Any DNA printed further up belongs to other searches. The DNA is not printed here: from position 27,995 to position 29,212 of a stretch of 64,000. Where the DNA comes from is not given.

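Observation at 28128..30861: Cargo-carrying IS1-family transposon inserted between two convergent genes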

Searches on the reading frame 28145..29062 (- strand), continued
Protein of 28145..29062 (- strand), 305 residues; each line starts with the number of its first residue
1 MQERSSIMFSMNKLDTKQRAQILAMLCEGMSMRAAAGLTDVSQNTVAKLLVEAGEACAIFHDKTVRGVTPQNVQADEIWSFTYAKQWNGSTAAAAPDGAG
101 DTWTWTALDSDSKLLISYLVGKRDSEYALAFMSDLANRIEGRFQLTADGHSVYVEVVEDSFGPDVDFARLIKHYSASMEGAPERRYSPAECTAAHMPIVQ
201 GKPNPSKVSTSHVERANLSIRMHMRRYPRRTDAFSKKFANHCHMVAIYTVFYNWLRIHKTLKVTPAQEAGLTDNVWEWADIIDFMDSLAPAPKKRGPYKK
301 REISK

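Call 23: search_protein_families(library=padloc, proteins=[L001:7254-7937:-, L001:6181-7257:-, L002:7605-7901:-, L002:6462-7598:-, L002:5993-6451:-], max_evalue=0.1)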
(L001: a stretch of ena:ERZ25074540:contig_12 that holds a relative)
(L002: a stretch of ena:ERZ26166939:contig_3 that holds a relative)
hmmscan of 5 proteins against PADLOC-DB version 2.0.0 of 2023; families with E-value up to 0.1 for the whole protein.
L001:7254-7937:- (227 aa): 0 families

L001:6181-7257:- (358 aa): 20 families
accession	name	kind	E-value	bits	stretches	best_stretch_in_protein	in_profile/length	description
PDLC03949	RmrA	-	3.9e-53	178.6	1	4-339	3-331/363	-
PDLC03951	RmrA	-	1.4e-45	154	1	8-340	13-355/400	-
PDLC03947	RmrA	-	3.7e-45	152.4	1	7-299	15-316/383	-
PDLC03948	RmrA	-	7.6e-43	144.9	1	8-342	13-361/397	-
PDLC03946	RmrA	-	9.7e-42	141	1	4-315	3-310/357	-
PDLC03952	RmrA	-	4.2e-41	139.1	1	11-285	30-314/395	-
PDLC03954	RmrA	-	1.9e-39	133.7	1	4-341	11-361/380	-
PDLC03955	RmrA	-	4.1e-39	132.9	1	7-337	24-353/371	-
PDLC03953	RmrA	-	5.6e-38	129.1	1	5-304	7-315/373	-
PDLC03944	RmrA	-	3.5e-37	126.4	1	3-299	6-309/384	-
PDLC03943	RmrA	-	6.5e-35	118.9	1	4-338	3-340/370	-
PDLC03950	RmrA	-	2.7e-32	110.2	1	7-339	6-345/369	-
PDLC03956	RmrA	-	3.4e-32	110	1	7-302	12-315/399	-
PDLC03945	RmrA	-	3.9e-26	90.1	1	4-343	3-366/394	-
PDLC04141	capP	-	2.1e-15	54.9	1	187-271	56-151/242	capP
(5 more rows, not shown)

L002:7605-7901:- (98 aa): 0 families

L002:6462-7598:- (378 aa): 23 families
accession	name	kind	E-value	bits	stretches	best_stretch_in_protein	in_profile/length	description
PDLC03982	PD-Lambda-2_B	-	2.7e-53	179.7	1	4-362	51-397/402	-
PDLC04775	PDC-M69A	-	3.7e-06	25.4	1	14-74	9-69/113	-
PDLC03948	RmrA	-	4.4e-06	23.8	1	15-75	11-71/397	-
PDLC03947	RmrA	-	1.9e-05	21.7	1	15-75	14-74/383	-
PDLC02926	HTH_VI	-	2.1e-05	22.7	1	22-75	11-64/92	-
PDLC04757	PDC-M64B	-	0.00011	20.1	1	17-53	34-70/128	-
PDLC03950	RmrA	-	0.00022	18.4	1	21-73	11-63/369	-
PDLC03954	RmrA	-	0.00024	18.2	1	18-75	16-73/380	-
PDLC03946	RmrA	-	0.00047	17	1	24-74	14-64/357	-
PDLC03949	RmrA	-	0.0005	17.1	1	23-74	13-64/363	-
PDLC03952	RmrA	-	0.00081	16.3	1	17-75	27-85/395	-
PDLC03956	RmrA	-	0.00092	16.4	1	22-75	18-72/399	-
PDLC04758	PDC-M64B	-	0.0019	16.7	1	17-64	35-82/123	-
PDLC03953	RmrA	-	0.002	15.4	1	24-71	17-64/373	-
PDLC03944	RmrA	-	0.0024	15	0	21-74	15-68/384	-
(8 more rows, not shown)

L002:5993-6451:- (152 aa): 0 families

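Call 26: find_related_loci(query=A1, collection=genome_contigs, flank=7000)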
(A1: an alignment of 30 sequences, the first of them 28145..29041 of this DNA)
Query A1 (298 aa) in genome_contigs; peptide patterns used: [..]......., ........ (x = any residue, [..] = any of these).
600 stretches matched a pattern (row limit reached: there are more); 579 encode a relative of the query (tblastn E <= 1e-3); the best 80 are kept; 80 distinct loci.
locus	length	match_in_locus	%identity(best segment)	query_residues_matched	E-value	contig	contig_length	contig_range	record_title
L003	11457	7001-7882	63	4-297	2e-126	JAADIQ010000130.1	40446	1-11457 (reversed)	MAG: Alphaproteobacteria bacterium isolate M_MetaBat.60 contig-127_2763, whole genome shotgun sequence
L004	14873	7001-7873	63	4-294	3e-126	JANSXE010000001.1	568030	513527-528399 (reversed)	MAG: Alphaproteobacteria bacterium isolate bin.17 k141_538046_length_568030_cov_93.7802, whole genome shotgun sequence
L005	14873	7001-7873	63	4-294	2e-125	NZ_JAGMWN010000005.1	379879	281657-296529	Marivibrio halodurans strain CGMCC 1.15697 NODE_5_length_379879_cov_295.095313, whole genome shotgun sequence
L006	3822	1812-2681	62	4-294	2e-125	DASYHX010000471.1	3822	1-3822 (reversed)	MAG TPA_asm: Pseudorhizobium sp. isolate SMAG_U4251 k141_13772, whole genome shotgun sequence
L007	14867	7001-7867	63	4-294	1e-122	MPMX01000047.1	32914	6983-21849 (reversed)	MAG: Rhodospirillaceae bacterium bin65 NODE_2049_length_32914_cov_17.4926_ID_4097, whole genome shotgun sequence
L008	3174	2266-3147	61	3-295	2e-125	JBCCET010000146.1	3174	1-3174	MAG: Pseudomonadota bacterium isolate P01_B01_bin.113 k141_1538860_length_3174_cov_29.0003, whole genome shotgun sequenc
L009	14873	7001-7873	61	2-294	3e-120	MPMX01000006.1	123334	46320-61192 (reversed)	MAG: Rhodospirillaceae bacterium bin65 NODE_221_length_123334_cov_17.9949_ID_441, whole genome shotgun sequence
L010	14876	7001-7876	60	4-296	2e-120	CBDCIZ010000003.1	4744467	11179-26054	MAG: Aurantimonas sp. isolate f1a5509b-ab9e-4721-b3eb-fae0d5e8db28 genome assembly, contig: contig_3, whole genome shotg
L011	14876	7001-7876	59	4-294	4e-120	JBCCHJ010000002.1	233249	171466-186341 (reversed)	MAG: Pseudomonadota bacterium isolate P01_B01_bin.64 k141_895695_length_233249_cov_21.4411, whole genome shotgun sequenc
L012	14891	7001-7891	59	1-298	6e-120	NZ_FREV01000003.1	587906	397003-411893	Loktanella sp. Alg231-35 isolate Loktanella sp. Alg231_35, whole genome shotgun sequence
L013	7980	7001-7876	59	4-295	9e-120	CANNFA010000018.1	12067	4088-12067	uncultured Rhodobacteraceae bacterium isolate 4-145.fasta genome assembly, contig: NODE_18, whole genome shotgun sequenc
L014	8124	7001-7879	60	4-297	2e-119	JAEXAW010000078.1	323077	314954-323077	MAG: Proteobacteria bacterium isolate OH_SFB_44 k127_1253741, whole genome shotgun sequence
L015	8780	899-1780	62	4-297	4e-119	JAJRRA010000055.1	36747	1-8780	MAG: Gammaproteobacteria bacterium isolate Dive100_bin2.37 k141_493962, whole genome shotgun sequence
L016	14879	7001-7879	59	4-295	5e-119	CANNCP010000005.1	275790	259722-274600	uncultured Roseovarius sp. isolate 3-118-3Z.fasta genome assembly, contig: NODE_5, whole genome shotgun sequence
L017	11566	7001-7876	60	3-295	7e-119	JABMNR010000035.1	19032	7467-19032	MAG: Alphaproteobacteria bacterium isolate bin.590 k141_1184471, whole genome shotgun sequence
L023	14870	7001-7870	62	3-294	7e-118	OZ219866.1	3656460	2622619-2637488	MAG: Alphaproteobacteria bacterium isolate 558767b7-c9c4-4971-8057-2abcdc083aa7 genome assembly, chromosome: 2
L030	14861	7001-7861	60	4-291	5e-117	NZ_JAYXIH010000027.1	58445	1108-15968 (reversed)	Aurantimonas sp. A3-2-R12 Scaffold27, whole genome shotgun sequence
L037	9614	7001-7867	60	1-292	4e-116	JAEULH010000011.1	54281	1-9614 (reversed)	MAG: Rhodospirillales bacterium isolate new MAG-116 k141_3067129, whole genome shotgun sequence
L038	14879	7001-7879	59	4-294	3e-116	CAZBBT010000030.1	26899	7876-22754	MAG TPA_asm: uncultured Mesorhizobium sp. isolate SRP263527_co2_171 genome assembly, contig: NODE_1366_length_26899_cov_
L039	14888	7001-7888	59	1-298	3e-116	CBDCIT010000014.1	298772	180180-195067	MAG: Alphaproteobacteria bacterium isolate 6f6e3e0c-7eb1-4112-bf4b-d3f3be48152c genome assembly, contig: contig_14, whol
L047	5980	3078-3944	59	4-294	1e-114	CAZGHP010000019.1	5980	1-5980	MAG TPA_asm: uncultured Candidatus Saccharibacteria bacterium isolate SRP136066_co1_225 genome assembly, contig: NODE_22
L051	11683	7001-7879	57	3-294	7e-115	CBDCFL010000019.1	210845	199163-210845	MAG: Paracoccaceae bacterium isolate dac41d16-523e-464a-a570-d5e91034a5b4 genome assembly, contig: contig_19, whole geno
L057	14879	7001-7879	59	1-294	8e-118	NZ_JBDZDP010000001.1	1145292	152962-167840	Xanthobacter sp. KR7-65 contig1, whole genome shotgun sequence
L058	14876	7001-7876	56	1-294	7e-114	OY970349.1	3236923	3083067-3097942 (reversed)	MAG: uncultured Alphaproteobacteria bacterium isolate MFD05747.bin.c.1 genome assembly, chromosome: 1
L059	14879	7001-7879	59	4-294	6e-114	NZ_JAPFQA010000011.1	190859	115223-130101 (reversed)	Mesorhizobium qingshengii strain Jales19 11, whole genome shotgun sequence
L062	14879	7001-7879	56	2-295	2e-113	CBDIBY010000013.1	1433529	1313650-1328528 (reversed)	MAG: Lichenihabitans sp. isolate 968626e0-09fb-4086-85c4-6c803da77fd5 genome assembly, contig: contig_13, whole genome s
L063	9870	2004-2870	59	4-293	2e-113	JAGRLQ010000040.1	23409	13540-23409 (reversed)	MAG: Nitratireductor sp. isolate HKST-UBA69 2009_13996, whole genome shotgun sequence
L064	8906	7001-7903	56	1-298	2e-113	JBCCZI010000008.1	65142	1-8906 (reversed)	MAG: Pseudomonadota bacterium isolate P01_F01_bin.31 k141_73831_length_65142_cov_36.8733, whole genome shotgun sequence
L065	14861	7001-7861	57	4-291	3e-113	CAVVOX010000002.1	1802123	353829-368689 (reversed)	MAG: uncultured Alphaproteobacteria bacterium isolate MFD05684.bin.1.74 genome assembly, contig: contig_27718, whole gen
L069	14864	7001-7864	59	4-293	6e-113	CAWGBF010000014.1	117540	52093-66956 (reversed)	MAG: uncultured Alphaproteobacteria bacterium isolate MFD06714.bin.1.113 genome assembly, contig: contig_62978, whole ge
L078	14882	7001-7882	56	1-294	3e-112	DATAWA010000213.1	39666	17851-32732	MAG TPA_asm: Xanthobacteraceae bacterium isolate SMAG_U5613 k141_1536993, whole genome shotgun sequence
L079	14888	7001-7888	57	3-297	2e-112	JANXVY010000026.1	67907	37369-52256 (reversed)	MAG: Hyphomicrobium sp. isolate GL140_1_metabat_265 GL140_1_k141_17385, whole genome shotgun sequence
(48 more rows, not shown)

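Call 35: search_protein_families(library=pfam, proteins=[L063:580-1857:-, L079:5764-6720:-, L037:5493-5912:-, L064:5532-6485:-, L038:8108-8872:+, L058:5759-6937:-, L004:7882-8307:+, L039:5532-6395:-, L030:5182-5877:+, L038:5798-6979:-], max_evalue=0.01)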
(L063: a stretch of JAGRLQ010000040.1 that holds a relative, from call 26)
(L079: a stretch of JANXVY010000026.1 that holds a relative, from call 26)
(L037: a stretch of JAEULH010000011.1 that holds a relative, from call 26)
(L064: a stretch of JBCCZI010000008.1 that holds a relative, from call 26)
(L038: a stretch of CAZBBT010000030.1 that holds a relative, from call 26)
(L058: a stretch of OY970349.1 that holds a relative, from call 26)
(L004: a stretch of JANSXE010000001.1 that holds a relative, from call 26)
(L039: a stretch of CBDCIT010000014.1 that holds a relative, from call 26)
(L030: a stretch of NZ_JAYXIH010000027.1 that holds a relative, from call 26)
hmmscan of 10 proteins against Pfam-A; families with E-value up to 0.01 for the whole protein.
L063:580-1857:- (425 aa): 13 families
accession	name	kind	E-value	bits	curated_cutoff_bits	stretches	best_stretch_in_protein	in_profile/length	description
PF00004.35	AAA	-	2.9e-11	44.4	21.2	1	64-217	1-127/131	ATPase family associated with various cellular activities (AAA)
PF20703.3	nSTAND1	-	1.2e-09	38.7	27.1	1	39-243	12-208/379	Novel STAND NTPase 1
PF13401.12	AAA_22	-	2.7e-09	37.8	27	1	61-197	5-124/130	AAA domain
PF13191.12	AAA_16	-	3.7e-09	37.7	32.6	1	43-179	2-156/167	AAA ATPase domain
PF05621.17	TniB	-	3.7e-08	33.5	22.4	1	59-219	33-184/189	Bacterial TniB protein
PF01637.24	ATPase_2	-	2.3e-06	28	33.2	1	43-198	1-155/225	ATPase domain predominantly from Archaea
PF20720.3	nSTAND3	-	7.3e-05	23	27.2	1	56-124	12-76/155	Novel STAND NTPase 3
PF13173.12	AAA_14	-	0.00017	22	27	0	62-223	3-124/129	AAA domain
PF12775.13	AAA_7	-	0.00091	19.2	25.8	1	49-87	21-59/181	P-loop containing dynein motor region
PF00158.32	Sigma54_activat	-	0.0018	18.4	20.2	1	48-105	9-66/168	Sigma-54 interaction domain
PF07728.20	AAA_5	-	0.0028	18.1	22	0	63-94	1-33/139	AAA domain (dynein-related subfamily)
PF13481.12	AAA_25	-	0.0043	17.1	27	0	43-78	15-50/195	AAA domain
PF05496.18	RuvB_N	-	0.005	17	27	0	60-97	32-69/159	Holliday junction DNA helicase RuvB P-loop domain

L079:5764-6720:- (318 aa): 3 families
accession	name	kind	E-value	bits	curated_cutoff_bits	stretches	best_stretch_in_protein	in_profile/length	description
PF01972.22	SDH_protease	-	5.7e-20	71.9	31.3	1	16-258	31-246/286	ClpP-like SDH-type serine proteinase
PF25145.1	NfeD1b_N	-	0.00015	21.8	40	1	86-144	36-93/189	NfeD1b, N-terminal domain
PF05062.17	RICH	-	0.0097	16.7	23.2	0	7-42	18-57/82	RICH domain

L037:5493-5912:- (139 aa): 1 family
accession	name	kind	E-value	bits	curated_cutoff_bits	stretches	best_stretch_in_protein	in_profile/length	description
PF22091.2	DUF6941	-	1.1e-05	26.2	27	1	9-108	2-112/125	Family of unknown function (DUF6941)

L064:5532-6485:- (317 aa): 0 families

L038:8108-8872:+ (254 aa): 0 families

L058:5759-6937:- (392 aa): 2 families
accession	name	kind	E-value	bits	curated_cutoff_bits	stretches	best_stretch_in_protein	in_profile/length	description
PF02661.23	Fic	-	4.4e-16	59.9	24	1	109-209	3-93/93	Fic/DOC family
PF13784.11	Fic_N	-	2e-06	28.2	26.7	1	52-98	37-81/82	Fic/DOC family N-terminal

L004:7882-8307:+ (141 aa): 1 family
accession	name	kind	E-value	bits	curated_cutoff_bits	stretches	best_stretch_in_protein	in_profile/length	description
PF02452.23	PemK_toxin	-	5.9e-11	43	23.1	1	9-96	2-86/109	PemK-like, MazF-like toxin of type II toxin-antitoxin system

L039:5532-6395:- (287 aa): 1 family
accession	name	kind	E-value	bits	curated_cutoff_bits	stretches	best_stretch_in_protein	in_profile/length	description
PF02498.22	Bro-N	-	4.3e-05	24.5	25.6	1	27-114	8-87/96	BRO family, N-terminal domain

L030:5182-5877:+ (231 aa): 0 families

L038:5798-6979:- (393 aa): 1 family
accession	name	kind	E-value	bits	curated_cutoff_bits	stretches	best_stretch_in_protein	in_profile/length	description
PF10546.14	P63C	-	2e-28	99.3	26.1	1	251-342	2-93/93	P63C domain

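Call 36: search_protein_families(library=padloc, proteins=[L063:580-1857:-, L079:5764-6720:-, L037:5493-5912:-, L064:5532-6485:-, L038:8108-8872:+, L058:5759-6937:-, L004:7882-8307:+, L039:5532-6395:-, L030:5182-5877:+, L038:5798-6979:-], max_evalue=0.01)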
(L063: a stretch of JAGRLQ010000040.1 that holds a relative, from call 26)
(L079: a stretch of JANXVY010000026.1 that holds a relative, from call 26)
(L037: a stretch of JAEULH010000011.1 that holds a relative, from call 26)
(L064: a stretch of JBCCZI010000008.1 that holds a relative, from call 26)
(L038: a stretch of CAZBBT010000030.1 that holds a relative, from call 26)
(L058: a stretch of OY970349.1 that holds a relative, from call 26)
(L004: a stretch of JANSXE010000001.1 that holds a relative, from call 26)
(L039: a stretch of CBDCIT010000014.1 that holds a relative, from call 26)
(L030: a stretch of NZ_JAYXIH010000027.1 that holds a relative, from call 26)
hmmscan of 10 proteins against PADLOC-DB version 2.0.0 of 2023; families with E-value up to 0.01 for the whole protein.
L063:580-1857:- (425 aa): 6 families
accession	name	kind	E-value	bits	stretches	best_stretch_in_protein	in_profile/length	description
PDLC04984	PDC-S27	-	0.0013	15.7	1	44-266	5-216/474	-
PDLC05079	PDC-S73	-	0.0058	13.4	0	57-87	187-217/752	-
PDLC00914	TRIP13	-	0.0067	13.9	0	51-84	61-94/302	TRIP13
PDLC03838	DolB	-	0.0074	13.6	0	64-86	169-191/375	-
PDLC02196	IetA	-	0.0086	13.5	0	52-89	113-150/374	-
PDLC04789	PDC-S01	-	0.0091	13.1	0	52-112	8-63/375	-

L079:5764-6720:- (318 aa): 0 families

L037:5493-5912:- (139 aa): 0 families

L064:5532-6485:- (317 aa): 0 families

L038:8108-8872:+ (254 aa): 0 families

L058:5759-6937:- (392 aa): 7 families
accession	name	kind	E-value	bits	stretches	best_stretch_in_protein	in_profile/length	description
PDLC03963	SoFic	-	3.7e-54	182.5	1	5-354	14-354/361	-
PDLC04966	PDC-S24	-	1.4e-13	48.6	1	70-237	205-365/497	-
PDLC04840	PDC-S04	-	4.8e-13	47.3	1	49-205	14-170/227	-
PDLC04839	PDC-S04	-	1.6e-10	39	1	166-224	116-174/205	-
PDLC04837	PDC-S04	-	7.2e-09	33.3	1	51-204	30-178/234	-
PDLC04836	PDC-S04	-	7.3e-09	33.1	1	54-204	33-182/244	-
PDLC04838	PDC-S04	-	1.5e-05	22.8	1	167-213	120-166/209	-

L004:7882-8307:+ (141 aa): 0 families

L039:5532-6395:- (287 aa): 5 families
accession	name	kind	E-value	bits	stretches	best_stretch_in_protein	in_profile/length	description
PDLC04919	PDC-S13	-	1.6e-85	284.8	1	14-277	9-273/281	-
PDLC03083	Specificity_I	-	3.7e-50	168.8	1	25-278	13-271/717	Type I specificity subunit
PDLC04918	PDC-S13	-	1e-25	89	2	155-274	84-206/214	-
PDLC04871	PDC-S05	-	9.6e-19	65.6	1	20-134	16-130/468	-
PDLC04920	PDC-S13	-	1.2e-06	26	1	123-255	126-261/286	-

L030:5182-5877:+ (231 aa): 2 families
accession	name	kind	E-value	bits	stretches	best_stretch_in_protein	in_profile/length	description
PDLC03935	RmrT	-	1.1e-27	95.2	1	27-229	9-206/207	-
PDLC03932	RmrT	-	2.1e-19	67.9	1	24-229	9-208/209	-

L038:5798-6979:- (393 aa): 0 families

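Call 39: list_cluster_members(proteins=[P0001, P0144])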
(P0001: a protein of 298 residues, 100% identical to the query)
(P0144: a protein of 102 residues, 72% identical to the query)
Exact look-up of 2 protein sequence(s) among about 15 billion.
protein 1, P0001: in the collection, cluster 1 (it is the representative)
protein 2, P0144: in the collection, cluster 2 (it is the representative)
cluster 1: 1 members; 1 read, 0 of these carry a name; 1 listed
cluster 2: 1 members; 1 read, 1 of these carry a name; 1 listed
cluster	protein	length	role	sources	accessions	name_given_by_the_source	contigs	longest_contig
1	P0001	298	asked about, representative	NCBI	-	-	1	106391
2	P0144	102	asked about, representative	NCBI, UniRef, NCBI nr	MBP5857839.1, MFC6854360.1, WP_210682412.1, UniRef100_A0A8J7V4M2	hypothetical protein KAJ83_12535 [Marivibrio halodurans] | RNA-binding protein n=1 Tax=Marivibrio halodurans TaxID=2039722 RepID=A0A8J7V4M2_9PROT | hypothetical protein [Marivibrio halodurans]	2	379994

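Call 71: search_dna_similar(query=window:28145-29041:-, collection=plasmids, mode=protein, max_rows=25, max_evalue=1e-30)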
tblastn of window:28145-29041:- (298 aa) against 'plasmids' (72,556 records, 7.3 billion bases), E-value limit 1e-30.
Records with a match: 5; places in all: 5; records where one place covers at least 80% of the query: 4.
Best place of each record, by identity: <60% 5.
By first word of the organism name: Methylocapsa 1; Mesorhizobium 1; Acidiphilium 1; Hoeflea 1; Methylobacterium 1.
By predicted mobility (MOB-suite, as given by PLSDB): non-mobilizable 5.
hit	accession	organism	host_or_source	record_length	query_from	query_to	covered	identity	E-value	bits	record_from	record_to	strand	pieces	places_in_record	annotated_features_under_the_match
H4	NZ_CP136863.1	Methylocapsa polymorpha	Shagnum peat sample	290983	4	297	99%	56.4%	2e-98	323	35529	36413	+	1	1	helix-turn-helix domain-containing protein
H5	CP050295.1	Mesorhizobium loti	Oxytropis kamtschatica,cell ...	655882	4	293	97%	54.6%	3e-95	314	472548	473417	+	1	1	IS1 family transposase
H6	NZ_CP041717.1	Acidiphilium multivorum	Cell culture,activated sludge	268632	4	293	97%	54.5%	8e-95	313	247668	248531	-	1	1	IS1 family transposase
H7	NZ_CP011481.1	Hoeflea sp. IMCC20628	-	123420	5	294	97%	54.1%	7e-94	310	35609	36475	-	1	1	IS1 family transposase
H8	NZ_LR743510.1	Methylobacterium bullatum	-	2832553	192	297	36%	51.9%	4e-31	129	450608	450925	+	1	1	none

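Call 72: search_dna_similar(query=window:28145-29041:-, collection=phages, mode=protein, max_rows=15, max_evalue=1e-20)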
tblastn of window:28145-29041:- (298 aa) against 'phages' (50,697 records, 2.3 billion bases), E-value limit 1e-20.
Records with a match: 1; places in all: 1; records where one place covers at least 80% of the query: 1.
Best place of each record, by identity: <60% 1.
By first word of the organism name: Brevundimonas 1.
By host as written in the record: Brevundimonas pondensis LVF1 1.
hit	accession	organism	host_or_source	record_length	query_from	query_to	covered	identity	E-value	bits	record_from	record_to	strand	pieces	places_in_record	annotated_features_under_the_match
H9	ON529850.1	Brevundimonas phage vB_BpoS-Gurke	Brevundimonas pondensis LVF1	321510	4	286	95%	30.7%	7e-34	136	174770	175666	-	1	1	none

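Call 73: get_annotated_region(hit=H7, flank=4500)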
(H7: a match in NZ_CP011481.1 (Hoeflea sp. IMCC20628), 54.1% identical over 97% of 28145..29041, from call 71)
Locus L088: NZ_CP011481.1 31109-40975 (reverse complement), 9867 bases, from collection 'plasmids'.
description: Hoeflea sp. IMCC20628 plasmid unnamed, complete sequence
organism: Hoeflea sp. IMCC20628 (NCBI taxid 1620421)
taxonomy: Bacteria; Pseudomonadota; Alphaproteobacteria; Hyphomicrobiales; Rhizobiaceae; Hoeflea; Hoeflea sp. IMCC20628
host: -; source: -; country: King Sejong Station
typing (MOB-suite, as given by PLSDB): non-mobilizable; replicon rep_cluster_623
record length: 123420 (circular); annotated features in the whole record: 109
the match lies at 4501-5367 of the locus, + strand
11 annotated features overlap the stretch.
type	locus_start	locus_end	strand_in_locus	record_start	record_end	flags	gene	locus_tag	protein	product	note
CDS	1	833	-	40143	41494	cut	-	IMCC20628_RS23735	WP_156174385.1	IS3 family transposase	-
CDS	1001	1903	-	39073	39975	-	-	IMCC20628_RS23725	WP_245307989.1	EamA family transporter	-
CDS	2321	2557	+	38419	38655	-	-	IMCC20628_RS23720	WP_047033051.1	hypothetical protein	-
CDS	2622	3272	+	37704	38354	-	-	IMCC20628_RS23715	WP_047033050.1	hypothetical protein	-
CDS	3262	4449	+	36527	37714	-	-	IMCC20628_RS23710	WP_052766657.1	XRE family transcriptional regulator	-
CDS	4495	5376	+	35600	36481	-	-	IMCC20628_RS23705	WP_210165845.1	IS1 family transposase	-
CDS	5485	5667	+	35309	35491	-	-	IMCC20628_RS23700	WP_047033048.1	hypothetical protein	-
CDS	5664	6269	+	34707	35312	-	-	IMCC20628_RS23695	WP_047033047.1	hypothetical protein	-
CDS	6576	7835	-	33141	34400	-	-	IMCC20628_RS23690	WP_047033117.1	APC family permease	-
CDS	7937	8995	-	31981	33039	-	-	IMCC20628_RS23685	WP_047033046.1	YncE family protein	-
CDS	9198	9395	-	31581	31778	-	-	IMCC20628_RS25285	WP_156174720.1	hypothetical protein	-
